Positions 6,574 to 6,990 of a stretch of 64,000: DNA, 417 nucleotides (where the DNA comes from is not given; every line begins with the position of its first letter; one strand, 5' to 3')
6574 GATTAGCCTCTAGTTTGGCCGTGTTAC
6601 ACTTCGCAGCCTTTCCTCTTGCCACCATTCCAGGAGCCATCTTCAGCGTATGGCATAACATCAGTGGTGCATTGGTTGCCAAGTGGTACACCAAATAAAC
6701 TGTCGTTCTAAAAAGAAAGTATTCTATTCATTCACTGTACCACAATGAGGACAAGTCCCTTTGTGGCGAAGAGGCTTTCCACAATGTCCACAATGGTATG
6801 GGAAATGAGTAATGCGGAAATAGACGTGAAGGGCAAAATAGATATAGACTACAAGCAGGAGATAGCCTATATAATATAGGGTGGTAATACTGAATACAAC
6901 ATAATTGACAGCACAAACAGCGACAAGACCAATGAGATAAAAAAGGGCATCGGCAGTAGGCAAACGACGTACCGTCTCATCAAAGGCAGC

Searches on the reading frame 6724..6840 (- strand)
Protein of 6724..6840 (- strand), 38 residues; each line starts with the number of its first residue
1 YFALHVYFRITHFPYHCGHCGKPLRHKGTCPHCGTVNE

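Call 71: search_protein_families(library=pfam, proteins=[window:6724-6840:-], max_evalue=1)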
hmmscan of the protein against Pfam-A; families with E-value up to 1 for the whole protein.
window:6724-6840:- (38 aa): 25 families
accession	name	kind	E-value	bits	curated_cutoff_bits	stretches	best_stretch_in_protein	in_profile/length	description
PF12773.13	DZR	-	0.00025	21.6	27.3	1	16-37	14-34/45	Double zinc ribbon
PF24463.1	DUF7577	-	0.00038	20.4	28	1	29-38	4-13/27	Domain of unknown function (DUF7577)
PF07191.17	Zn_ribbon_6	-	0.00096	19.6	25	1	13-35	15-37/67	Double zinc ribbon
PF23455.1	DUF7129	-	0.0021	18.2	30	1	15-35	12-35/45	Domain of unknown function (DUF7129)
PF13240.11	Zn_Ribbon_1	-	0.0063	16.7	25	1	30-37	2-9/23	zinc-ribbon domain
PF20173.3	ZnF_RZ-type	-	0.0067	16.5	27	1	5-35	10-39/54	RZ type zinc finger domain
PF18912.6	DZR_2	-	0.0073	16.6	27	1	16-33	38-55/56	Double zinc ribbon domain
PF12760.12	Zn_ribbon_IS1595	-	0.0088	16.4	25.4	0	7-22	29-45/46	Transposase zinc-ribbon domain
PF13248.11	Zn_ribbon_3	-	0.0088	15.9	27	1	29-36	18-25/26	zinc-ribbon domain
PF17283.8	Zn_ribbon_SprT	-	0.022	15.2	28.1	1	11-27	22-37/38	SprT-like zinc ribbon domain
PF13597.11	NRDD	-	0.032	13.3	26.2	1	6-35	500-529/562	Anaerobic ribonucleoside-triphosphate reductase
PF03367.19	Zn_ribbon_ZPR1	-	0.034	14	23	0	10-24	2-16/56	ZPR1 zinc-finger domain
PF00096.32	zf-C2H2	-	0.035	15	25.2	1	15-28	1-14/23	Zinc finger, C2H2 type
PF21352.3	Zn_ribbon_Thio2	-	0.038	14.3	27.1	1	29-37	1-9/27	Thioredoxin 2, N-terminal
PF01155.25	HypA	-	0.042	14.3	28.9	1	11-36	67-95/112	Hydrogenase/urease nickel incorporation, metallochaperone, hypA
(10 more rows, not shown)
